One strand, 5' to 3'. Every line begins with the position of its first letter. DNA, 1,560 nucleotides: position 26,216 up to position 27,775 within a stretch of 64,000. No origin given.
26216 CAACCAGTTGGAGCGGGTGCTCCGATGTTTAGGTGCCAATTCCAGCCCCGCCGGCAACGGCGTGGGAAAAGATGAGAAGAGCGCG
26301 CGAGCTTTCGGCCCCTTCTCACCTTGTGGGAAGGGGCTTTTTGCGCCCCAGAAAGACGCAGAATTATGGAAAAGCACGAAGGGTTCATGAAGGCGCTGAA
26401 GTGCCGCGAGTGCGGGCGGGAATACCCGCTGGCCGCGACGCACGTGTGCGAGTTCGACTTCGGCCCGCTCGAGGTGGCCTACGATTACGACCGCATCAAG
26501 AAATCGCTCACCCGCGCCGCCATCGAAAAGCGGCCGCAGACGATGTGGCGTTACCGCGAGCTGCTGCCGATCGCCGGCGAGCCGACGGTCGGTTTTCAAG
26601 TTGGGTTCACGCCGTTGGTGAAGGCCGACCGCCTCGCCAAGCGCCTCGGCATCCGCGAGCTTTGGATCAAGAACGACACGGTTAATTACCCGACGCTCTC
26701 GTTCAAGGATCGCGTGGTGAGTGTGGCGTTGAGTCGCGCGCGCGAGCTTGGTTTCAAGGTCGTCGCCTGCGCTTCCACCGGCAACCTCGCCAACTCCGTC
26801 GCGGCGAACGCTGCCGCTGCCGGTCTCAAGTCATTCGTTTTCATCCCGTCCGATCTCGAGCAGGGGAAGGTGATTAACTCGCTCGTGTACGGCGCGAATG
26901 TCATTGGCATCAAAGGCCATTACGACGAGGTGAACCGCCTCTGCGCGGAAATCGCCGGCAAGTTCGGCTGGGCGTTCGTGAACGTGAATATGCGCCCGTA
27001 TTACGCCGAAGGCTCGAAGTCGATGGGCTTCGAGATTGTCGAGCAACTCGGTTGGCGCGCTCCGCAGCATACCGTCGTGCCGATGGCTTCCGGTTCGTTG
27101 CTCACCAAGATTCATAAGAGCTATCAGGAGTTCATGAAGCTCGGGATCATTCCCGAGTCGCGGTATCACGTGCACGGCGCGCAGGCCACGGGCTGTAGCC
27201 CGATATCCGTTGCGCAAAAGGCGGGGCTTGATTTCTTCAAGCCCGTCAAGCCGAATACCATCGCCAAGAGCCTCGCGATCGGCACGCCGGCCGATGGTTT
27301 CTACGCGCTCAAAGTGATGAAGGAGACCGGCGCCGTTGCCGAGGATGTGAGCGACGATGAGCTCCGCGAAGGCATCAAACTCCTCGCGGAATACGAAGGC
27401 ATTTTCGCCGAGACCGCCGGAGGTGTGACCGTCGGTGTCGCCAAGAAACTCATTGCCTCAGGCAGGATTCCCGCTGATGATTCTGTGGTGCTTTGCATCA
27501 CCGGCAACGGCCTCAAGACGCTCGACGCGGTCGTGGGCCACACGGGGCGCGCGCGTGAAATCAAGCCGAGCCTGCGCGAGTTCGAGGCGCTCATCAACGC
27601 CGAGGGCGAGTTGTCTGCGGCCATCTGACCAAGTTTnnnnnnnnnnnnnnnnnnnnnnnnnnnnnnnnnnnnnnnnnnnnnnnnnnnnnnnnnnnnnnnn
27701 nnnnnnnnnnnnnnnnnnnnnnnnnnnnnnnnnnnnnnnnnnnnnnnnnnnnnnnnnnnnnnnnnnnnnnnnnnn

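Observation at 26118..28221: SAM-I riboswitch gating a ThrC-like / CysO-like (GG) / NIL-domain operon: candidate sulfur-carrier-protein route to homocysteine from O-phosphohomoserine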

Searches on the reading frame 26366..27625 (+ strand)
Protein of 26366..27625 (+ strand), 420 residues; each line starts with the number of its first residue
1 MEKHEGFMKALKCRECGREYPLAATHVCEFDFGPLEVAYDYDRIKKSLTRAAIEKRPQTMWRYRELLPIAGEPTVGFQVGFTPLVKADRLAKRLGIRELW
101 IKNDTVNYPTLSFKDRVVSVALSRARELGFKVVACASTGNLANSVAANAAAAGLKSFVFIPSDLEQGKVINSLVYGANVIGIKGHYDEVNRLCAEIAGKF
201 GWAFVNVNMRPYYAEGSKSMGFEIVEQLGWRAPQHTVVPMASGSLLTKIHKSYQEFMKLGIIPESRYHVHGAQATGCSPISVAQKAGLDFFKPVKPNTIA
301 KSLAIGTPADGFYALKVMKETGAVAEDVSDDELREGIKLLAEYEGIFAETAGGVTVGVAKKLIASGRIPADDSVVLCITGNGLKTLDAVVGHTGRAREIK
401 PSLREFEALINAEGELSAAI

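Call 7: search_protein_families(library=pfam, proteins=[window:26366-27625:+], max_evalue=0.01)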
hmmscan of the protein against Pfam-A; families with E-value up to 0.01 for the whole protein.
window:26366-27625:+ (420 aa): 2 families
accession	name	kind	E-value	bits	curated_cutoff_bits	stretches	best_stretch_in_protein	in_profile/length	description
PF00291.31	PALP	-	6.1e-67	226.5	35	1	78-380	4-295/295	Pyridoxal-phosphate dependent enzyme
PF05810.19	NinF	-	3.8e-06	27.1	27.5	1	12-36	1-25/25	NinF protein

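Call 8: search_protein_families(library=ncbifam, proteins=[window:26366-27625:+], max_evalue=0.01)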
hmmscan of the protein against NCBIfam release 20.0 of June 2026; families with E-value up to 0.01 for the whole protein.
window:26366-27625:+ (420 aa): 39 families (the best 25 are shown)
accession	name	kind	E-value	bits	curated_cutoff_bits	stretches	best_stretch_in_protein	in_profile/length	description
NF006050.0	PRK08197.1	equivalog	1.4e-87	294.1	303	1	7-391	5-390/406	threonine synthase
TIGR00260.1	thrC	equivalog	3.1e-82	276.5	167.1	1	60-386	1-339/340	threonine synthase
NF004170.0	PRK05638.1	equivalog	2.1e-61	207.8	421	1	11-385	2-358/442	threonine synthase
NF005035.0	PRK06450.1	equivalog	1.8e-41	142.1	301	1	11-385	4-337/338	threonine synthase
NF006205.0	PRK08329.1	equivalog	8.3e-38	130.3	358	1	11-385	2-346/347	threonine synthase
NF004996.0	PRK06381.1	equivalog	3.9e-33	114.8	266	1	81-381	15-317/319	threonine synthase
TIGR03844.1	cysteate_syn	equivalog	2e-18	66.4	324.9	2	11-201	3-188/398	cysteate synthase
TIGR01127.1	ilvA_1Cterm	equivalog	7.3e-18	64.7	378.75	1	82-358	1-264/380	threonine ammonia-lyase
NF005680.0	PRK07476.1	equivalog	2e-15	56.6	413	1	78-383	20-311/326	hydroxyectoine utilization dehydratase EutB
NF006058.0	PRK08206.1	equivalog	5.6e-15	54.7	276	1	130-364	116-356/402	diaminopropionate ammonia-lyase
NF006094.0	PRK08246.1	subfamily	1.3e-14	54.3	331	1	79-356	21-279/310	serine/threonine dehydratase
NF006390.0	PRK08639.1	equivalog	1.8e-14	53.5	421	1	81-380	25-312/418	threonine ammonia-lyase IlvA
NF006389.0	PRK08638.1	equivalog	2.1e-14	53.2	453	1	81-358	27-291/333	bifunctional threonine ammonia-lyase/L-serine ammonia-lyase TdcB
NF005292.0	PRK06815.1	equivalog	1e-13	51.1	371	1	78-380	18-307/320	threonine/serine dehydratase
NF005600.0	PRK07334.1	equivalog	2.1e-13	49.7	496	1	78-382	25-311/408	threonine ammonia-lyase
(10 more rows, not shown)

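Call 20: find_encoding_contigs(protein=window:26366-27625:+, flank=10000, max_places=6)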
Protein window:26366-27625:+ (420 aa): 23 contigs read that carry it; 6 places shown.
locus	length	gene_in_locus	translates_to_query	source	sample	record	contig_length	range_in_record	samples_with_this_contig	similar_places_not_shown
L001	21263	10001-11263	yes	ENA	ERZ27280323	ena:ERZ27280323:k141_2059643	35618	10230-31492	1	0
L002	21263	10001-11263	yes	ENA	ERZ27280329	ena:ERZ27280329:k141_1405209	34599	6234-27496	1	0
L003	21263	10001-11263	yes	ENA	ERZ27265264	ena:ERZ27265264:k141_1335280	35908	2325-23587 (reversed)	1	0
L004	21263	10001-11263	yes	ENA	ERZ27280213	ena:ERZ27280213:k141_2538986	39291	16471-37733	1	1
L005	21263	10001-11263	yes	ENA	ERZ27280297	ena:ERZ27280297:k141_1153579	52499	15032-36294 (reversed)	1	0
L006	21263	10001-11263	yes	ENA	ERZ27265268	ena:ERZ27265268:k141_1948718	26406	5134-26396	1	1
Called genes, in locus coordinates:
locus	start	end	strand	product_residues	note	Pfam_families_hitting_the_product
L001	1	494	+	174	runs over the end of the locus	PF02643:DUF192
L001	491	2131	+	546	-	PF00795:CN_hydrolase, PF02540:NAD_synthase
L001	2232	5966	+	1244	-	PF00047:ig (faint), PF07679:I-set (weak), PF13927:Ig_3, PF06739:SBBP (weak)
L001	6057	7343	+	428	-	PF00202:Aminotran_3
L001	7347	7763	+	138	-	PF03652:RuvX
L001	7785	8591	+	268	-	PF01416:PseudoU_synth_1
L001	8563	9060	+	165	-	PF00588:SpoU_methylase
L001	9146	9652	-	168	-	PF00359:PTS_EIIA_2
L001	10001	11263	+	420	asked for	PF05810:NinF (weak), PF00291:PALP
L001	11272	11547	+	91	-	PF02597:ThiS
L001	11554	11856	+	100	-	PF09383:NIL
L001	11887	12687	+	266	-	PF00106:adh_short, PF08659:KR, PF01370:Epimerase, PF13561:adh_short_C2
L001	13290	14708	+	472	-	-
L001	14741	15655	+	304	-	PF01297:ZnuA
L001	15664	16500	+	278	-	PF00950:ABC-3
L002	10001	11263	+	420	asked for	PF05810:NinF (weak), PF00291:PALP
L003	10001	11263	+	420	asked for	PF05810:NinF (weak), PF00291:PALP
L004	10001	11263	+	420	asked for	PF05810:NinF (weak), PF00291:PALP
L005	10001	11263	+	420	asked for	PF05810:NinF (weak), PF00291:PALP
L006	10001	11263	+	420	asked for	PF05810:NinF (weak), PF00291:PALP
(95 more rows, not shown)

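Call 21: find_homologous_proteins(query=window:26366-27625:+, max_evalue=1e-30)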
Query window:26366-27625:+ (420 aa): 8000 proteins with E <= 1e-30 among 8000 candidates; the best 120 are listed.
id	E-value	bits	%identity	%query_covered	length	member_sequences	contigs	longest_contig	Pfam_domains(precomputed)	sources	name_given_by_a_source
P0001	2.4e-279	944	100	100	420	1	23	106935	PF00291.32,PF05810.20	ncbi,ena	-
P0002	8.7e-279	942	100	100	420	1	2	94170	PF00291.32,PF05810.20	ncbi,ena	-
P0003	3.1e-278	940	100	100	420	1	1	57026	PF00291.32,PF05810.20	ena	-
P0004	5.9e-278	939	99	100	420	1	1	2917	PF00291.32,PF05810.20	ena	-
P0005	7.8e-278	939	100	100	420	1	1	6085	PF00291.32,PF05810.20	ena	-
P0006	1.5e-277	938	99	100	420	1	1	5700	PF00291.32,PF05810.20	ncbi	-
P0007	2.2e-277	937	99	100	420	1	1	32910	PF00291.32,PF05810.20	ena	-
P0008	2.9e-277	937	99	100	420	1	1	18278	PF00291.32,PF05810.20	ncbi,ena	-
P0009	5.3e-277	936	99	100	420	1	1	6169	PF00291.32,PF05810.20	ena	-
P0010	5.5e-277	936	99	100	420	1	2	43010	PF00291.32,PF05810.20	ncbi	-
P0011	1.3e-276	935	99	100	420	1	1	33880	PF00291.32,PF05810.20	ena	-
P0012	1.9e-276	934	99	100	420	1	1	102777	PF00291.32,PF05810.20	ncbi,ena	-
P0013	3.7e-276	933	99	100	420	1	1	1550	PF00291.32,PF05810.20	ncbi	-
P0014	9.9e-276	932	99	100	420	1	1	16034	PF00291.32,PF05810.20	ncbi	-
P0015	1.3e-260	882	92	100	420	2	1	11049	PF00291.32,PF05810.20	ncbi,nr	ncbi:MAG: threonine synthase [Pedosphaera sp.]|nr:threonine synthase [Pedosphaera sp.]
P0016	1.0e-259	879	91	100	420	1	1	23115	PF00291.32,PF05810.20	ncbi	-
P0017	7.6e-259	876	91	100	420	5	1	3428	PF00291.32,PF05810.20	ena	-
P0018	1.1e-255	866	91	100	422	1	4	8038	PF00291.32,PF05810.20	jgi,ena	jgi:threonine synthase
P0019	1.1e-252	856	88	100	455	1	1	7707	PF00291.32,PF05810.20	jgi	jgi:threonine synthase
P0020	1.4e-251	853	89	98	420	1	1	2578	PF00291.32,PF05810.20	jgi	-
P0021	1.4e-251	852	89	100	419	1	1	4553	PF00291.32,PF05810.20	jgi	-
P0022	1.5e-251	852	89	98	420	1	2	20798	PF00291.32,PF05810.20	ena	-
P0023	1.9e-251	852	89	98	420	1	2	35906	PF00291.32,PF05810.20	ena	-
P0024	3.7e-251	851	89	98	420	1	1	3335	PF00291.32,PF05810.20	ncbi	ncbi:MAG: hypothetical protein RLZZ265_403 [Verrucomicrobiota bacterium]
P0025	4.0e-251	851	89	98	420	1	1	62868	PF00291.32,PF05810.20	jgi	jgi:threonine synthase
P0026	4.9e-251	851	89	98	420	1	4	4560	PF00291.32,PF05810.20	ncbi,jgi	jgi:threonine synthase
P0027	5.2e-251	851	89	98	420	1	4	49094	PF00291.32,PF05810.20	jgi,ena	-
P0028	5.2e-251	851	89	98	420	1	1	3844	PF00291.32,PF05810.20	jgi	jgi:threonine synthase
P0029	6.8e-251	850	89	98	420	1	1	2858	PF00291.32,PF05810.20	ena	-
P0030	7.3e-251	850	89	98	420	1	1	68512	PF00291.32,PF05810.20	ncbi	-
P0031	9.4e-251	850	89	98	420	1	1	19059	PF00291.32,PF05810.20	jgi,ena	-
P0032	1.1e-250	850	89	98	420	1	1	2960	PF00291.32,PF05810.20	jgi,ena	-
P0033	1.2e-250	849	89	98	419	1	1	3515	PF00291.32,PF05810.20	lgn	-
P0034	1.3e-250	849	89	98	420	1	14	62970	PF00291.32,PF05810.20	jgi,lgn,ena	-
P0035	1.3e-250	849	89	98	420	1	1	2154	PF00291.32,PF05810.20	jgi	-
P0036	1.3e-250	849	89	98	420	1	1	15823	PF00291.32,PF05810.20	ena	-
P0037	1.5e-250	849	89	98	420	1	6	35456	PF00291.32,PF05810.20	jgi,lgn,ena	-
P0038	1.9e-250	849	89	98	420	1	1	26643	PF00291.32,PF05810.20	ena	-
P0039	1.9e-250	849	89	98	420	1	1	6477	PF00291.32,PF05810.20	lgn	-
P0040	1.9e-250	849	88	100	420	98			PF00291.32,PF05810.20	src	-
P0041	3.3e-250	848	88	99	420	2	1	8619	PF00291.32,PF05810.20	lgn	-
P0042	4.7e-250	847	88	98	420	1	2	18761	PF00291.32,PF05810.20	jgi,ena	-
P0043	4.7e-250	847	89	98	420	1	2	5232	PF00291.32,PF05810.20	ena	-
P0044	5.0e-250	847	88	98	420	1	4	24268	PF00291.32,PF05810.20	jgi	-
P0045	5.3e-250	847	88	98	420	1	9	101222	PF00291.32,PF05810.20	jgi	jgi:threonine synthase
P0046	6.0e-250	847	88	99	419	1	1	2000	PF00291.32,PF05810.20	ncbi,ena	-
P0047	6.9e-250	847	88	98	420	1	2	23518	PF00291.32,PF05810.20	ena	-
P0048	7.2e-250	847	88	100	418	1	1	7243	PF00291.32,PF05810.20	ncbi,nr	ncbi:MAG: threonine synthase [Verrucomicrobia bacterium]|nr:threonine synthase [Verrucomicrobiota ba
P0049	7.4e-250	847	88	98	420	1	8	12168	PF00291.32,PF05810.20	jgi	jgi:threonine synthase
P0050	9.4e-250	846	88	98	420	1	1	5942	PF00291.32,PF05810.20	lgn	-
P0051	9.5e-250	846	88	98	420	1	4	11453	PF00291.32,PF05810.20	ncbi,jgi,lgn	-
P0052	9.6e-250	846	88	98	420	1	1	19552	PF00291.32,PF05810.20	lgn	-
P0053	1.1e-249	846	87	100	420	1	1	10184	PF00291.32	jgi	jgi:threonine synthase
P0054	1.2e-249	846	88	98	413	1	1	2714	PF00291.32,PF05810.20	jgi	jgi:threonine synthase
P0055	1.5e-249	846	88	100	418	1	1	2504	PF00291.32,PF05810.20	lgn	-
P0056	1.6e-249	846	88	99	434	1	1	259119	PF00291.32,PF05810.20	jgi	jgi:threonine synthase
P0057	2.3e-249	845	87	100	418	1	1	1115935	PF00291.32,PF05810.20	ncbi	-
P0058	2.5e-249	845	88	98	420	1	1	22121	PF00291.32,PF05810.20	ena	-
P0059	3.0e-249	845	88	99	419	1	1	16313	PF00291.32,PF05810.20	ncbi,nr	ncbi:MAG TPA: threonine synthase [Verrucomicrobiae bacterium]|nr:threonine synthase [Verrucomicrobia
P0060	3.0e-249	845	87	100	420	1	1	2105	PF00291.32,PF05810.20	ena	-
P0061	3.4e-249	845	89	98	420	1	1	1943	PF00291.32,PF05810.20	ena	-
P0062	3.5e-249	845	88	100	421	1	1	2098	PF00291.32,PF05810.20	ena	-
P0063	3.9e-249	844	88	98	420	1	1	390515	PF00291.32,PF05810.20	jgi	jgi:threonine synthase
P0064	4.1e-249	844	88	100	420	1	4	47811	PF00291.32,PF05810.20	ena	-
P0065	4.8e-249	844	88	100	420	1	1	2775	PF00291.32,PF05810.20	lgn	-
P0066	4.9e-249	844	87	98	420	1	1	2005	PF00291.32,PF05810.20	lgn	-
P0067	5.1e-249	844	88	99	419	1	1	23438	PF00291.32,PF05810.20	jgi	jgi:threonine synthase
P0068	5.5e-249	844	87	100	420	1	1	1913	PF00291.32,PF05810.20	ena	-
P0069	5.6e-249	844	88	99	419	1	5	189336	PF00291.32,PF05810.20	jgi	jgi:threonine synthase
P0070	6.3e-249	844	86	100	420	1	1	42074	PF00291.32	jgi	jgi:threonine synthase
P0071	6.8e-249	844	88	98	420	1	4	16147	PF00291.32,PF05810.20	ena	-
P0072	7.2e-249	844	88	100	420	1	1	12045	PF00291.32,PF05810.20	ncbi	-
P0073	7.4e-249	844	89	98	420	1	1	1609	PF00291.32,PF05810.20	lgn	-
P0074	8.2e-249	843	88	99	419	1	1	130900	PF00291.32,PF05810.20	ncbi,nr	ncbi:MAG: threonine synthase [Verrucomicrobiae bacterium]|nr:threonine synthase [Verrucomicrobiae ba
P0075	8.4e-249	843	88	98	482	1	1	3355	PF00291.32,PF05810.20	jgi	jgi:threonine synthase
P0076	8.8e-249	843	87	98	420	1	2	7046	PF00291.32,PF05810.20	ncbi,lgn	-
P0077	9.2e-249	843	88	99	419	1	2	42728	PF00291.32,PF05810.20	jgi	jgi:threonine synthase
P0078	9.9e-249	843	87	100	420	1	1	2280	PF00291.32,PF05810.20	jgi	jgi:threonine synthase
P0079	1.0e-248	843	86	100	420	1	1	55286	PF00291.32,PF05810.20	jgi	jgi:threonine synthase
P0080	1.2e-248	843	87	100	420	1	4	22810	PF00291.32,PF05810.20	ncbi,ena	-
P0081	1.2e-248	843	88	98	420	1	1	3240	PF00291.32,PF05810.20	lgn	-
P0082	1.2e-248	843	88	98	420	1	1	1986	PF00291.32,PF05810.20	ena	-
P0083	1.3e-248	843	88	98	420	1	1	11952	PF00291.32,PF05810.20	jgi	jgi:threonine synthase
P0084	1.3e-248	843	88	98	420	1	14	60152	PF00291.32,PF05810.20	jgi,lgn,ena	jgi:threonine synthase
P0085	1.3e-248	843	88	99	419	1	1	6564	PF00291.32,PF05810.20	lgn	-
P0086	1.4e-248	843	89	98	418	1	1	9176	PF00291.32,PF05810.20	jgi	jgi:threonine synthase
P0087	1.5e-248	843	88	99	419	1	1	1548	PF00291.32,PF05810.20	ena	-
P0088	1.5e-248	842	90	98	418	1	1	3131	PF00291.32,PF05810.20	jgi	jgi:threonine synthase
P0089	1.5e-248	842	87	100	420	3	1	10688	PF00291.32,PF05810.20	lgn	-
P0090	1.6e-248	842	88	98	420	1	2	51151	PF00291.32,PF05810.20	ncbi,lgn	-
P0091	1.6e-248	842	88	98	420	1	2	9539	PF00291.32,PF05810.20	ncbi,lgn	-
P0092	1.7e-248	842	88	98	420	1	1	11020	PF00291.32,PF05810.20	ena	-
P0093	1.8e-248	842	88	99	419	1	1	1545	PF00291.32,PF05810.20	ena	-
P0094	1.8e-248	842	89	98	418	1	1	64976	PF00291.32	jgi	jgi:threonine synthase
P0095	1.9e-248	842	88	98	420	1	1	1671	PF00291.32,PF05810.20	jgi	-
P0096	2.1e-248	842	88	100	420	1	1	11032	PF00291.32,PF05810.20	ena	-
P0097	2.1e-248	842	88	98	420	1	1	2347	PF00291.32,PF05810.20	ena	-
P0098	2.2e-248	842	86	100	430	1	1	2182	PF00291.32,PF05810.20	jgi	jgi:threonine synthase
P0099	2.3e-248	842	88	99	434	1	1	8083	PF00291.32,PF05810.20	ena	-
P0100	2.3e-248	842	88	99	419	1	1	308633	PF00291.32,PF05810.20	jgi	jgi:threonine synthase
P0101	2.4e-248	842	87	98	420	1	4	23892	PF00291.32,PF05810.20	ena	-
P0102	2.6e-248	842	89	98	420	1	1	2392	PF00291.32,PF05810.20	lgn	-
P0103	3.1e-248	841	88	99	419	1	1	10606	PF00291.32,PF05810.20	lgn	-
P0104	3.2e-248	841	87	98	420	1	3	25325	PF00291.32,PF05810.20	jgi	-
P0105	3.6e-248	841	88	100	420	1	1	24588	PF00291.32,PF05810.20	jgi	-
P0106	3.7e-248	841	87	100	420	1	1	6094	PF00291.32,PF05810.20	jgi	jgi:threonine synthase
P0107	3.7e-248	841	87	100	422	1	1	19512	PF00291.32,PF05810.20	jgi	jgi:threonine synthase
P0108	3.9e-248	841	88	99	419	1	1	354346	PF00291.32,PF05810.20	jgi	jgi:threonine synthase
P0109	4.4e-248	841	88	99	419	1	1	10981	PF00291.32,PF05810.20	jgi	jgi:threonine synthase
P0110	4.8e-248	841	88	99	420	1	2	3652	PF00291.32,PF05810.20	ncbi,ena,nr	ncbi:threonine synthase [Verrucomicrobiota bacterium]|nr:threonine synthase [Verrucomicrobiota bacte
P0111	4.9e-248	841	87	99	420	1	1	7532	PF00291.32,PF05810.20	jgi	jgi:threonine synthase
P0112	5.3e-248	841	87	100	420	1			PF00291.32,PF05810.20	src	-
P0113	5.4e-248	841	88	99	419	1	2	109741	PF00291.32,PF05810.20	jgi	jgi:threonine synthase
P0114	5.6e-248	841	87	100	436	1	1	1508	PF00291.32,PF05810.20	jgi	jgi:threonine synthase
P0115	6.0e-248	841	88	98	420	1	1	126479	PF00291.32,PF05810.20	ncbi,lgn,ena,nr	ncbi:MAG: threonine synthase [Pedosphaera sp. Tous-C6FEB]|nr:MAG: threonine synthase [Pedosphaera sp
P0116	6.0e-248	841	88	99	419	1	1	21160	PF00291.32,PF05810.20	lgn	-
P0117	6.6e-248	840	88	99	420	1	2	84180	PF00291.32,PF05810.20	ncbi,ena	-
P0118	6.8e-248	840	88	99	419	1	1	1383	PF00291.32,PF05810.20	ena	-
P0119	7.3e-248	840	87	100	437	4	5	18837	PF00291.32,PF05810.20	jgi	jgi:threonine synthase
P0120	7.4e-248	840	87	99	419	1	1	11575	PF00291.32,PF05810.20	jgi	jgi:threonine synthase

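Call 25: search_solved_structures(query=window:26366-27625:+, max_evalue=1e-10)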
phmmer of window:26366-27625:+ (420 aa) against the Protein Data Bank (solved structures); distinct sequences matched with E-value up to 1e-10: 6.
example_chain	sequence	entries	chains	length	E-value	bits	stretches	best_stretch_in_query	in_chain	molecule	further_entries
1uim_A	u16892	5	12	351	6.9e-54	186.5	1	56-386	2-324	Threonine Synthase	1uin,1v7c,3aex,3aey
2zsj_A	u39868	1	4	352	3.9e-52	180.8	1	61-391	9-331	Threonine synthase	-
6cgq_A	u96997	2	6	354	8.3e-51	176.4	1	61-390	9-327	Threonine synthase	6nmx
2d1f_A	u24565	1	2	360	4.5e-45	157.5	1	56-389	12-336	Threonine synthase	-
1e5x_A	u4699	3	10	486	3.5e-32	115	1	69-392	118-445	THREONINE SYNTHASE | THREONINE SYNTHASE 1, CHLOROPLASTIC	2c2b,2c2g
4h27_A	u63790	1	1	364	1.7e-11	46.9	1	81-366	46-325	L-serine dehydratase/L-threonine deaminase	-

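Call 38: search_protein_representatives(protein=window:26366-27625:+)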
Query: 420 residues. Proteins with E-value up to 0.001 (for the whole library): 13021; up to 1e-10: 6752; up to 1e-30: 1841. The best 150 are listed.
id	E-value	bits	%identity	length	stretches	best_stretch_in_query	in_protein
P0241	8.8e-155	532.0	60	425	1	7-410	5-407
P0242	2.1e-135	468.2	54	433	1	11-410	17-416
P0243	2.1e-127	441.8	52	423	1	12-410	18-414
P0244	6.4e-127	440.3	52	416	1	6-407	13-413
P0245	1.6e-126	438.9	55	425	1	9-405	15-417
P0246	3.5e-123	427.9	50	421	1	10-410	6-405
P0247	2.1e-122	425.4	72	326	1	60-352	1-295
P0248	9.5e-120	416.7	49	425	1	5-411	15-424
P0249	1.9e-109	382.7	61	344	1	72-409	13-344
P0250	2.1e-108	379.3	43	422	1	7-417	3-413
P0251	6.9e-106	371.0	46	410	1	10-393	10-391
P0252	1.5e-105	369.9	56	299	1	10-305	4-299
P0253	1.0e-103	363.8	56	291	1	8-297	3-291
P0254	2.7e-102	359.1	73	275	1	6-220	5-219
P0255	3.2e-102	358.9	57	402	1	10-281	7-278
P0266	1.4e-97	343.7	43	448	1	8-390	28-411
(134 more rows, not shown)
